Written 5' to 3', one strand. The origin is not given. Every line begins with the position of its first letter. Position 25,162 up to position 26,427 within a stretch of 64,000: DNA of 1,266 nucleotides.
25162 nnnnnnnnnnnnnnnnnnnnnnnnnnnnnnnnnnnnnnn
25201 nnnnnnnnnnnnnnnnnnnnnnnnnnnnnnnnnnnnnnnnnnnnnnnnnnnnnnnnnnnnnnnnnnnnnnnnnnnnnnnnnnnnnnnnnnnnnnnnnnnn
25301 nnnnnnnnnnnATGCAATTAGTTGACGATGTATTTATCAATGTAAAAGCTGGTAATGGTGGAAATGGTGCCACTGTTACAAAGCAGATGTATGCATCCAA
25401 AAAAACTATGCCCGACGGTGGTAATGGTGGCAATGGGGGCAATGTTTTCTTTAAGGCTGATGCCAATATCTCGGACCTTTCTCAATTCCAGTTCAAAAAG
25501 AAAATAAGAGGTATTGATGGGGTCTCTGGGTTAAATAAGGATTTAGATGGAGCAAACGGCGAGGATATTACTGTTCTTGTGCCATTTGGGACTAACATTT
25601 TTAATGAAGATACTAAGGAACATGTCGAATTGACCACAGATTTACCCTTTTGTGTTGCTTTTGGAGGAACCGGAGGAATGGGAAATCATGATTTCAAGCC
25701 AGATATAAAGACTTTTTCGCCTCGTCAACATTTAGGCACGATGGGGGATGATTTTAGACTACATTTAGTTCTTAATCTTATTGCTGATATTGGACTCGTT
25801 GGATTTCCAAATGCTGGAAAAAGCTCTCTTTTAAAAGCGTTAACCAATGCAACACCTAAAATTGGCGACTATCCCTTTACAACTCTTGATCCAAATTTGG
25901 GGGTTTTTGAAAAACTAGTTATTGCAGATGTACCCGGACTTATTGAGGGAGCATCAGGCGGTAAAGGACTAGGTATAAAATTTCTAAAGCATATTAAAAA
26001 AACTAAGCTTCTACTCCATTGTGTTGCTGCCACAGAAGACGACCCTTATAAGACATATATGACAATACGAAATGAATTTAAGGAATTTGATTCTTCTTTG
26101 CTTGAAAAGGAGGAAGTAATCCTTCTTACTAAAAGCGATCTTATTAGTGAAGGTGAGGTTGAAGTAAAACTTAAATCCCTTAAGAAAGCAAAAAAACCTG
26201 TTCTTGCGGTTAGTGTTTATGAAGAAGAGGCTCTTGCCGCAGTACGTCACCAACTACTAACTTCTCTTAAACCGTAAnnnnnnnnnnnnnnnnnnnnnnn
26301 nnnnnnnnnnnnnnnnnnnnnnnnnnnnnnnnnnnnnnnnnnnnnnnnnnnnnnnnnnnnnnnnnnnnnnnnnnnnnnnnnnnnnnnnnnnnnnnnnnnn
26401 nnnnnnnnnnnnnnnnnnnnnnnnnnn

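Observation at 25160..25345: obg preceded by a duplicated copy of its own RBS and first 8 codons, again with only synonymous differences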

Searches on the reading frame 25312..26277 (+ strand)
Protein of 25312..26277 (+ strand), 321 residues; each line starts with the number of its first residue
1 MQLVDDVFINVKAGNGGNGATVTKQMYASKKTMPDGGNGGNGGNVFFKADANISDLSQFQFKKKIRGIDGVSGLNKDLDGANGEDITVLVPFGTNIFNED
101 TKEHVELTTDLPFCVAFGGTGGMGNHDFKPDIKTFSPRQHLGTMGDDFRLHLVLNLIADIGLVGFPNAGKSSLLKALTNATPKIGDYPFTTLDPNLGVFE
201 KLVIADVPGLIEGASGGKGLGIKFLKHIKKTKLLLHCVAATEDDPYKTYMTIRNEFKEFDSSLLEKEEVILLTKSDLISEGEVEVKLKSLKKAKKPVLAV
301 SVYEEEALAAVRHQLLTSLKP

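Call 10: find_encoding_contigs(protein=window:25312-26277:+, flank=3000, max_places=10)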
Protein window:25312-26277:+ (321 aa): 1 contig read that carries it; 1 place shown.
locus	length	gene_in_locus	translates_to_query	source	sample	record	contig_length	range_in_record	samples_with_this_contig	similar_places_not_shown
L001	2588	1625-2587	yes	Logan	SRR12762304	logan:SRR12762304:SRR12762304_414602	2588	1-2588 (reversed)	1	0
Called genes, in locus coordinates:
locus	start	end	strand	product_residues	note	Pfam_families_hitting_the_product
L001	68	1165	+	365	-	PF07907:YibE_F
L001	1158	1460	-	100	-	PF02643:DUF192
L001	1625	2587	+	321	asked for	PF01018:GTP1_OBG, PF01926:MMR_HSR1, PF02421:FeoB_N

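Call 11: find_related_loci(query=window:25312-26274:+, collection=genome_contigs, flank=3000)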
Query window:25312-26274:+ (321 aa) in genome_contigs; peptide patterns used: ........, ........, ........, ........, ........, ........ (x = any residue, [..] = any of these).
600 stretches matched a pattern (row limit reached: there are more); 397 encode a relative of the query (tblastn E <= 1e-3); the best 80 are kept; 80 distinct loci.
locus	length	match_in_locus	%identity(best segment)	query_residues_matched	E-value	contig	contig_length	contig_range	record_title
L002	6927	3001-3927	51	3-311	8e-88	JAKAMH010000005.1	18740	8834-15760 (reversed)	MAG: bacterium isolate WY5.bin164 NODE_4729_length_18740_cov_1.101703, whole genome shotgun sequence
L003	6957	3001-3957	49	3-320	7e-84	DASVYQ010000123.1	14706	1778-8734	MAG TPA_asm: Patescibacteria group bacterium isolate SMAG_U2606 k141_243983, whole genome shotgun sequence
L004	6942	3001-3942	48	3-316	9e-83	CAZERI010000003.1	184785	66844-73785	MAG TPA_asm: uncultured Gammaproteobacteria bacterium isolate SRP278252_co1_729 genome assembly, contig: NODE_56_length_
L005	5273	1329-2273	47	3-317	5e-76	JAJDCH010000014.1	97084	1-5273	MAG: Candidatus Levyibacteriota bacterium isolate OFTM270 OFTM270_13, whole genome shotgun sequence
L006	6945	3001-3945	48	3-316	1e-75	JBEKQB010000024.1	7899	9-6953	MAG: Candidatus Levyibacteriota bacterium isolate SPRUCE 478 SPRUCE_478_24, whole genome shotgun sequence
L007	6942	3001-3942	48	3-319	8e-75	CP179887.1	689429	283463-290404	MAG: Candidatus Nealsonbacteria bacterium isolate CK12Hparc1 chromosome, complete genome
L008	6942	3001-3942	49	3-315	1e-75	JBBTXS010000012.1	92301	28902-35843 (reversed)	MAG: Patescibacteria group bacterium isolate H51-bin091_1 H51_bin091_1_000000000012, whole genome shotgun sequence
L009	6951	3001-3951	50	1-316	1e-71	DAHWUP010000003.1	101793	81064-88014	MAG TPA_asm: Candidatus Levyibacteriota bacterium isolate clean1537 NODE_3_length_101793_cov_7.697108, whole genome shot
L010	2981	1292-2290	42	3-321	8e-69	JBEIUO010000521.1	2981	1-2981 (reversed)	MAG: Phycisphaeraceae bacterium isolate Sample-111-S82-bin-109 Sample_111_S82-bin_109-k141_818199, whole genome shotgun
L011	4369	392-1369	41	1-319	5e-64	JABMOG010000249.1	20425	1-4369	MAG: Rhodospirillales bacterium isolate bin.259 k141_5022734, whole genome shotgun sequence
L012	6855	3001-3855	46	3-278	2e-64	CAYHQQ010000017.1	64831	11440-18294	MAG TPA_asm: uncultured Phycisphaeraceae bacterium isolate ERP119705_co14_540 genome assembly, contig: NODE_213_length_6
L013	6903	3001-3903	41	1-295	1e-62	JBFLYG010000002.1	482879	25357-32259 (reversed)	MAG: Pseudomonadota bacterium isolate MAG079 MAG079_2, whole genome shotgun sequence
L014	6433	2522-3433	43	1-302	9e-63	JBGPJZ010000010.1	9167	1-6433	MAG: Candidatus Paceibacteria bacterium isolate OBJ_0618_7090110_298 k141_42329_length_9167_cov_19.2827, whole genome sh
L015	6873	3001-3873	45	1-282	1e-62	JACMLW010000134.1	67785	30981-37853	MAG: Phycisphaerales bacterium isolate ES-bin-47 ES-bin-47-contig-k141_8256973, whole genome shotgun sequence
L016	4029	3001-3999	40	3-321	1e-62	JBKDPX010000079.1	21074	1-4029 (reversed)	MAG: Phycisphaerales bacterium isolate samp_2153_VAMB_1001 samp_2153_819334, whole genome shotgun sequence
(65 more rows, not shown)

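Call 13: find_homologous_proteins(query=window:25312-26274:+, max_evalue=1e-40)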
Query window:25312-26274:+ (321 aa): 7888 proteins with E <= 1e-40 among 8000 candidates; the best 120 are listed.
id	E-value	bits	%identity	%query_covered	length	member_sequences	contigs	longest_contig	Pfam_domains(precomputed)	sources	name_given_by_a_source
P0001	1.3e-208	709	100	100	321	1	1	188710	PF01926.30,PF02421.25,PF01018.29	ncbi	-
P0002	6.4e-187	638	89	100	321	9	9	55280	PF01926.30,PF02421.25,PF01018.29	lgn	-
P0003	6.0e-160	550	79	99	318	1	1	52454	PF01926.30,PF02421.25,PF01018.29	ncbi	-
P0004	1.9e-148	512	74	98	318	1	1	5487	PF01926.30,PF02421.25,PF01018.29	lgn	-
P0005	4.7e-143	494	70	99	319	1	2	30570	PF01926.30,PF02421.25,PF01018.29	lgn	-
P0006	1.0e-140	487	69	99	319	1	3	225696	PF01926.30,PF02421.25,PF01018.29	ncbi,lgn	-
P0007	3.4e-140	485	69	99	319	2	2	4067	PF01926.30,PF02421.25,PF01018.29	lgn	-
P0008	2.5e-139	482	69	99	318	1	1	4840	PF01926.30,PF02421.25,PF01018.29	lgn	-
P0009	3.5e-139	481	67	99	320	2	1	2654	PF01926.30,PF02421.25,PF01018.29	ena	-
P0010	7.3e-139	480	67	98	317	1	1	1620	PF01926.30,PF02421.25,PF01018.29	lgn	-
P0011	3.6e-138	478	67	98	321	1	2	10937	PF01926.30,PF02421.25,PF01018.29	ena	-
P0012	1.4e-137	476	69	98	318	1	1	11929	PF01926.30,PF02421.25,PF01018.29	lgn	-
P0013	8.7e-137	474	67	99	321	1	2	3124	PF01926.30,PF02421.25,PF01018.29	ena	-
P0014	1.2e-136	473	68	99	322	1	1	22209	PF01926.30,PF02421.25,PF01018.29,PF03193.23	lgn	-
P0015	1.3e-136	473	66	100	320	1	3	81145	PF01926.30,PF02421.25,PF01018.29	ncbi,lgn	-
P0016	5.0e-136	471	67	98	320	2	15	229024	PF01926.30,PF02421.25,PF01018.29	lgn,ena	-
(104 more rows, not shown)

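Call 14: find_encoding_contigs(protein=P0002, flank=4000, max_places=6)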
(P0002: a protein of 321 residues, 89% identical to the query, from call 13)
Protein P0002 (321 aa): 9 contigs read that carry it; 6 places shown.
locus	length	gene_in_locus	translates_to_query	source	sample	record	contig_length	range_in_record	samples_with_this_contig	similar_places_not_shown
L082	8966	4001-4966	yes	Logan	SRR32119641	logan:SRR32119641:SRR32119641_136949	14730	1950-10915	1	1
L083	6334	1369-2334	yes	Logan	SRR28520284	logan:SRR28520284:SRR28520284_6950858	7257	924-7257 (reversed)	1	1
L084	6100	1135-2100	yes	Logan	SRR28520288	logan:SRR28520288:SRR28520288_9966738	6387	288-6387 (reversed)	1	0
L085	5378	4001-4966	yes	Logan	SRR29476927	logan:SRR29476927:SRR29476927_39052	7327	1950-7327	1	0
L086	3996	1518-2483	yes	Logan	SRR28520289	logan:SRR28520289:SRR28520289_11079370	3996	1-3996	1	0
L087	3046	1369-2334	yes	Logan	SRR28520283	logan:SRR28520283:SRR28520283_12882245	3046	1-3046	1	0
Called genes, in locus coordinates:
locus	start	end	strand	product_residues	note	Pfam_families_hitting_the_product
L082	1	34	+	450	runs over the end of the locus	PF01266:DAO (weak), PF01494:FAD_binding_3, PF07992:Pyr_redox_2 (faint), PF13450:NAD_binding_8 (weak)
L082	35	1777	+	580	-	PF13231:PMT_2 (weak), PF07719:TPR_2 (faint), PF13424:TPR_12 (faint), PF13428:TPR_14 (faint), PF13431:TPR_17 (faint), PF13181:TPR_8 (faint), PF00515:TPR_1 (weak)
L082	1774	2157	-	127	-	PF01641:SelR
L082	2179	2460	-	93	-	-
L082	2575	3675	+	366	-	PF07907:YibE_F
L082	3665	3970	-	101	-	PF02643:DUF192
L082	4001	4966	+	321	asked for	PF01018:GTP1_OBG, PF01926:MMR_HSR1, PF02421:FeoB_N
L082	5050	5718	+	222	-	PF00072:Response_reg, PF00486:Trans_reg_C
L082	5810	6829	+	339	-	PF00512:HisKA, PF13589:HATPase_c_3 (faint), PF02518:HATPase_c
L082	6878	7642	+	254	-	PF14333:DUF4389 (faint)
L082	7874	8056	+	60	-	-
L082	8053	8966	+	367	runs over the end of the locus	PF00270:DEAD, PF04851:ResIII, PF00271:Helicase_C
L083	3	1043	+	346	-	?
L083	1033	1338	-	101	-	PF02643:DUF192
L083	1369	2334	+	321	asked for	PF01018:GTP1_OBG, PF01926:MMR_HSR1, PF02421:FeoB_N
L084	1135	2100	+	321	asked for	PF01018:GTP1_OBG, PF01926:MMR_HSR1, PF02421:FeoB_N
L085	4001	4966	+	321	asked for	PF01018:GTP1_OBG, PF01926:MMR_HSR1, PF02421:FeoB_N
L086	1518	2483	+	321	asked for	PF01018:GTP1_OBG, PF01926:MMR_HSR1, PF02421:FeoB_N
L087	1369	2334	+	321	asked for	PF01018:GTP1_OBG, PF01926:MMR_HSR1, PF02421:FeoB_N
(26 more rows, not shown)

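Call 15: find_encoding_contigs(protein=P0003, flank=4000, max_places=3)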
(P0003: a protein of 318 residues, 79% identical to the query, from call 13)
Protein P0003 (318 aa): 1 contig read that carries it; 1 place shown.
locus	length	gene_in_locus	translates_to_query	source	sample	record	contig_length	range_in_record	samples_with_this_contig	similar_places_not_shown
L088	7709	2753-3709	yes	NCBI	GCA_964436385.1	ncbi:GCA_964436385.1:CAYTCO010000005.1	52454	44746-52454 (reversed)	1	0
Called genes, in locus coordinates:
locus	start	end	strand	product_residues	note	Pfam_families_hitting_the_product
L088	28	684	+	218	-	PF00702:Hydrolase, PF12710:HAD (weak), PF13419:HAD_2, PF13242:Hydrolase_like (weak)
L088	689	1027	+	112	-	PF03013:Pyr_excise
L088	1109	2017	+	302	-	-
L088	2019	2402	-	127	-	PF01641:SelR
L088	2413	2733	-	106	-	PF02643:DUF192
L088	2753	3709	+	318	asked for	PF01018:GTP1_OBG, PF01926:MMR_HSR1, PF02421:FeoB_N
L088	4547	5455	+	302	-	PF00512:HisKA, PF02518:HATPase_c, PF13589:HATPase_c_3 (weak)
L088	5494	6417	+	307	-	PF14333:DUF4389 (faint)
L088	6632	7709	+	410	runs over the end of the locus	PF04851:ResIII, PF00270:DEAD, PF00271:Helicase_C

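Call 16: find_encoding_contigs(protein=P0004, flank=4000, max_places=3)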
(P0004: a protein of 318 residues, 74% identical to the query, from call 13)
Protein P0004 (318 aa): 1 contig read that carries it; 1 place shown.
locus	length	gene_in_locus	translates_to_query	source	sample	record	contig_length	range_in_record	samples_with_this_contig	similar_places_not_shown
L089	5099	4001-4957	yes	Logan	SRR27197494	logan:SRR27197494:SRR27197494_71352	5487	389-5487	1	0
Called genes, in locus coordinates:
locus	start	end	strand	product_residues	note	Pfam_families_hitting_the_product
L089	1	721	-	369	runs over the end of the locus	?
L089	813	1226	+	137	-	PF08327:AHSA1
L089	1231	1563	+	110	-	PF03013:Pyr_excise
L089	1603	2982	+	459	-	PF01266:DAO (weak), PF01494:FAD_binding_3, PF07992:Pyr_redox_2 (faint), PF13450:NAD_binding_8 (weak)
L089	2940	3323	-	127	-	PF01641:SelR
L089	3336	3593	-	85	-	-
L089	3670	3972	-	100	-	PF02643:DUF192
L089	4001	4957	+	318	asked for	PF01018:GTP1_OBG, PF01926:MMR_HSR1, PF02421:FeoB_N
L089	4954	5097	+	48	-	?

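Call 22: find_encoding_contigs(protein=P0005, flank=4000, max_places=2)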
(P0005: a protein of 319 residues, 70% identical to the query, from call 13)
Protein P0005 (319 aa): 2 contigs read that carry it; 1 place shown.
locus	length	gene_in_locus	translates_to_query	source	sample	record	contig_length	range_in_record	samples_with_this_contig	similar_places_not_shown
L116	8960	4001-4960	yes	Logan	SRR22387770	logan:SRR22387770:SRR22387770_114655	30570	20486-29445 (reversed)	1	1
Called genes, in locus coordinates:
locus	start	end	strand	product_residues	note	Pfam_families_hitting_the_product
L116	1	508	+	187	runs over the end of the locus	PF06966:DUF1295 (weak), PF02544:Steroid_dh (weak), PF04191:PEMT, PF04140:ICMT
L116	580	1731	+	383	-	PF04519:Bactofilin (faint), PF26514:DUF8173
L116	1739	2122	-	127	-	PF01641:SelR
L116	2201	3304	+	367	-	PF07907:YibE_F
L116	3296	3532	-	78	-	-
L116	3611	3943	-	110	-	PF02643:DUF192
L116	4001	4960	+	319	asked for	PF01018:GTP1_OBG, PF01926:MMR_HSR1, PF02421:FeoB_N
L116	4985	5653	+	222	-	PF00072:Response_reg, PF00486:Trans_reg_C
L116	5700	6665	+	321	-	PF00512:HisKA, PF02518:HATPase_c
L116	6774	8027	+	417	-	PF25919:BSH_CusB (faint), PF25917:BSH_RND (weak), PF25973:BSH_CzcB (weak), PF25984:BSH_YknX (weak), PF25954:Beta-barrel_RND_2, PF25990:Beta-barrel_YknX, PF25967:RND-MFP_C (weak), PF25989:YknX_C (weak), +1 more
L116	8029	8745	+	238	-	PF00005:ABC_tran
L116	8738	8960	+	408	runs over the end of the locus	PF12704:MacB_PCD, PF02687:FtsX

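Call 23: find_encoding_contigs(protein=P0006, flank=4000, max_places=2)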
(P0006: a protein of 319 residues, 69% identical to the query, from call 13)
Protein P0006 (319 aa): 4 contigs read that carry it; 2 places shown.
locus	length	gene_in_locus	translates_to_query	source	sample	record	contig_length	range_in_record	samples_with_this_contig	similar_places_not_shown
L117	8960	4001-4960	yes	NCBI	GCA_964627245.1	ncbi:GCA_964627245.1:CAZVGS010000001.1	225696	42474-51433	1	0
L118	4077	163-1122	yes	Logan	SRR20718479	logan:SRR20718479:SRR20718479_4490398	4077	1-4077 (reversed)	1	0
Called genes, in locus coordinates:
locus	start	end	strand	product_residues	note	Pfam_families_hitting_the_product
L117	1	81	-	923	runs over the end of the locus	PF00690:Cation_ATPase_N, PF00122:E1-E2_ATPase, PF00702:Hydrolase, PF13246:Cation_ATPase, PF08282:Hydrolase_3 (faint), PF00689:Cation_ATPase_C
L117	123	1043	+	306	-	PF03741:TerC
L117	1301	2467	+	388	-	PF26514:DUF8173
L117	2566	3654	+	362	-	PF07907:YibE_F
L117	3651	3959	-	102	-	PF02643:DUF192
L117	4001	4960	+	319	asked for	PF01018:GTP1_OBG, PF01926:MMR_HSR1, PF02421:FeoB_N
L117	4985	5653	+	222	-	PF00072:Response_reg, PF00486:Trans_reg_C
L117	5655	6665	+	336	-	PF00512:HisKA, PF02518:HATPase_c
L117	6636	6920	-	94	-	PF01541:GIY-YIG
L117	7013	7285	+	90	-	-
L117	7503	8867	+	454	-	-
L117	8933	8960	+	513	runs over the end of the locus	PF12389:Peptidase_M73 (weak)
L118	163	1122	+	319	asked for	PF01018:GTP1_OBG, PF01926:MMR_HSR1, PF02421:FeoB_N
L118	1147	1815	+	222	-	PF00072:Response_reg, PF00486:Trans_reg_C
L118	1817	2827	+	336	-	PF00512:HisKA, PF02518:HATPase_c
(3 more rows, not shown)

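Call 24: find_encoding_contigs(protein=P0016, flank=4000, max_places=3)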
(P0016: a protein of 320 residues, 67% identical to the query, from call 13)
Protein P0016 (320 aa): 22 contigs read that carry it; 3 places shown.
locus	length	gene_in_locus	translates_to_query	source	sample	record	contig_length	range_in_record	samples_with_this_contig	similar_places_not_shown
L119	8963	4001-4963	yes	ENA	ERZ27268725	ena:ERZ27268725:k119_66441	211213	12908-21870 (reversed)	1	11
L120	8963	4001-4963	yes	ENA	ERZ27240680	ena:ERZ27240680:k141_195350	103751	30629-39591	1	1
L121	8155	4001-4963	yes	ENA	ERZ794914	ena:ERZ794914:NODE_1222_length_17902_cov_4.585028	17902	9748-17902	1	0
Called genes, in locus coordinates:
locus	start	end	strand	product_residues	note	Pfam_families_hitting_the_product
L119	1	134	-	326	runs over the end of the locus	PF01757:Acyl_transf_3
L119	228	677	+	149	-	-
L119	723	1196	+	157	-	PF07963:N_methyl (weak)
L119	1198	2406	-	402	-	PF22807:TrAA12, PF23500:DUF7133 (faint), PF07995:GSDH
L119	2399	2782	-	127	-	PF01641:SelR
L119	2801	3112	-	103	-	PF02643:DUF192 (weak)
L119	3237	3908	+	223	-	PF01797:Y1_Tnp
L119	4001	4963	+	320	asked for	PF01018:GTP1_OBG, PF01926:MMR_HSR1, PF02421:FeoB_N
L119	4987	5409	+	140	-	-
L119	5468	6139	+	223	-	PF00072:Response_reg, PF00486:Trans_reg_C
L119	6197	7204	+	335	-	PF00512:HisKA, PF02518:HATPase_c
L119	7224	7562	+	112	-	-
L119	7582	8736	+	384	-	PF01406:tRNA-synt_1e, PF09334:tRNA-synt_1g (faint), PF00133:tRNA-synt_1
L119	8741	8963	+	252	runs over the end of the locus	PF14333:DUF4389 (weak)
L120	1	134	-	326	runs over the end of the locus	PF01757:Acyl_transf_3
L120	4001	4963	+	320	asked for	PF01018:GTP1_OBG, PF01926:MMR_HSR1, PF02421:FeoB_N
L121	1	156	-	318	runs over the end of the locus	PF01757:Acyl_transf_3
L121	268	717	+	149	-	-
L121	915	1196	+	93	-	-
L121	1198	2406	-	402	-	PF22807:TrAA12, PF23500:DUF7133 (faint), PF07995:GSDH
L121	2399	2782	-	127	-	PF01641:SelR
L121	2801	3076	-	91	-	PF02643:DUF192 (weak)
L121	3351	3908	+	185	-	PF01797:Y1_Tnp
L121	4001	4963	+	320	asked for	PF01018:GTP1_OBG, PF01926:MMR_HSR1, PF02421:FeoB_N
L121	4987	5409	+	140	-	-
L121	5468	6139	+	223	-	PF00072:Response_reg, PF00486:Trans_reg_C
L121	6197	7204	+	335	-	PF00512:HisKA, PF02518:HATPase_c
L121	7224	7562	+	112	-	-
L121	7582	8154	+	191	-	?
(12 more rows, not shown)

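Call 39: find_encoding_contigs(protein=P0012, flank=4000, max_places=2)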
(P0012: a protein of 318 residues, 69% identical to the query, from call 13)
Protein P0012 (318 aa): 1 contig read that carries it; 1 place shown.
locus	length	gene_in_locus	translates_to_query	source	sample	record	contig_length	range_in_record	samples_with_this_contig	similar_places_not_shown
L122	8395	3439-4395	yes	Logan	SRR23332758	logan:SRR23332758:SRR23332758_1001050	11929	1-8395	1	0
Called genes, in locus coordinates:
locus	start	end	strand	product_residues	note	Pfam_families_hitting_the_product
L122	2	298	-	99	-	?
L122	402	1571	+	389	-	PF26514:DUF8173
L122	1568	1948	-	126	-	PF01641:SelR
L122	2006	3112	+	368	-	PF07907:YibE_F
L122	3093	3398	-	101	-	PF02643:DUF192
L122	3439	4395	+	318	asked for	PF01018:GTP1_OBG, PF01926:MMR_HSR1, PF02421:FeoB_N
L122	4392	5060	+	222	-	PF00072:Response_reg, PF00486:Trans_reg_C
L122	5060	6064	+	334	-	PF00512:HisKA, PF02518:HATPase_c, PF14501:HATPase_c_5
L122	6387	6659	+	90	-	-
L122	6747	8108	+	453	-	PF09852:DUF2079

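Call 40: find_encoding_contigs(protein=P0014, flank=4000, max_places=2)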
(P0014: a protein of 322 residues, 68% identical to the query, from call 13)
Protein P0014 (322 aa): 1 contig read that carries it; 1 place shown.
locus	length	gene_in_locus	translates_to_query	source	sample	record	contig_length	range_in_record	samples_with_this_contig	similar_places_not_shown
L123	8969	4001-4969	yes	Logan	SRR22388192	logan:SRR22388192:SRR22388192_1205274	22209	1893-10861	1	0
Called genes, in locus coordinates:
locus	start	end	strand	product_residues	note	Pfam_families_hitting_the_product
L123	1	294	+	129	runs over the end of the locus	-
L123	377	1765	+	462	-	PF00890:FAD_binding_2 (weak), PF01266:DAO, PF01494:FAD_binding_3, PF03486:HI0933_like (weak), PF07992:Pyr_redox_2 (weak), PF13450:NAD_binding_8 (weak)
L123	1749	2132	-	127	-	PF01641:SelR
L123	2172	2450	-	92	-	-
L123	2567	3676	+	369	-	PF07907:YibE_F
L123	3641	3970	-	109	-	PF02643:DUF192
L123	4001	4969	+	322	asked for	PF01018:GTP1_OBG, PF03193:RsgA_GTPase (faint), PF01926:MMR_HSR1, PF02421:FeoB_N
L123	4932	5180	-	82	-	PF01541:GIY-YIG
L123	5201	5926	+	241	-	PF02424:ApbE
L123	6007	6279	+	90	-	-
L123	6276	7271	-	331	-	-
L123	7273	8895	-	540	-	-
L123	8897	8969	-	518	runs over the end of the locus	-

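Call 41: find_encoding_contigs(protein=P0015, flank=4000, max_places=2)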
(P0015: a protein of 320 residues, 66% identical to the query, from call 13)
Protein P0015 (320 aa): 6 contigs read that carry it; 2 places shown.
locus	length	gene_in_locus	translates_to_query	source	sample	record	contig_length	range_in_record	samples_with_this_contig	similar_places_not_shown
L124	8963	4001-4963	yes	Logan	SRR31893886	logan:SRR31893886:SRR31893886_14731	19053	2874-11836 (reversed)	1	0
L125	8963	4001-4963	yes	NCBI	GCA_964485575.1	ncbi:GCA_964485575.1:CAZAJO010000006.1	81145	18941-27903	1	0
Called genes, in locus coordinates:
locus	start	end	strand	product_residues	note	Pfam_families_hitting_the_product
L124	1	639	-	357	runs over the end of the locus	PF01757:Acyl_transf_3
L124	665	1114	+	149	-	-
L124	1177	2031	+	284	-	-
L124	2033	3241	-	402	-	PF22807:TrAA12, PF07995:GSDH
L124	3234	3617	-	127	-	PF01641:SelR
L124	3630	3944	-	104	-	PF02643:DUF192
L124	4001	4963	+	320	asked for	PF01018:GTP1_OBG, PF01926:MMR_HSR1, PF02421:FeoB_N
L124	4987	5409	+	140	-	-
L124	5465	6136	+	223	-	PF00072:Response_reg, PF00486:Trans_reg_C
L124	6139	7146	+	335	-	PF00512:HisKA, PF02518:HATPase_c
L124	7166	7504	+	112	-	-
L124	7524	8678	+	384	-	PF01406:tRNA-synt_1e, PF09334:tRNA-synt_1g (faint), PF00133:tRNA-synt_1 (weak)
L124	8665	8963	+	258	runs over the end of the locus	PF14333:DUF4389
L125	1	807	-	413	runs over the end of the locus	PF01757:Acyl_transf_3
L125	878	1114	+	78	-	-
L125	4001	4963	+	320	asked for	PF01018:GTP1_OBG, PF01926:MMR_HSR1, PF02421:FeoB_N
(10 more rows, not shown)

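Call 50: list_cluster_members(proteins=[window:25312-26274:+, window:24848-25147:-, window:23755-24849:+, window:27243-28250:+, window:21213-22952:+])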
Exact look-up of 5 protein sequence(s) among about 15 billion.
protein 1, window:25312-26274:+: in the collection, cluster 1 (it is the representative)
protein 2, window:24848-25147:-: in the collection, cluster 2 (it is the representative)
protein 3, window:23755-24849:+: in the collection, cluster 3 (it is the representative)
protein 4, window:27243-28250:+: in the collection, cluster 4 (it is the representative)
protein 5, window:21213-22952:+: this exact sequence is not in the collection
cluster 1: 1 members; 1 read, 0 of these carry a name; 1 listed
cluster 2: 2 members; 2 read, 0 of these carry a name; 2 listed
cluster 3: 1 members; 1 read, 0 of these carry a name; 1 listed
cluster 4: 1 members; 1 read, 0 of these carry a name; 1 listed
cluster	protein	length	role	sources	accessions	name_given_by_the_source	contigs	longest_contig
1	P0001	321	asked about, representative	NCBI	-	-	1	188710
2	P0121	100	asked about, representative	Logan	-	-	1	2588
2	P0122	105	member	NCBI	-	-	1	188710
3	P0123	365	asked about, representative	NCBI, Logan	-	-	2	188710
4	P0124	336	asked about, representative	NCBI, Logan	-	-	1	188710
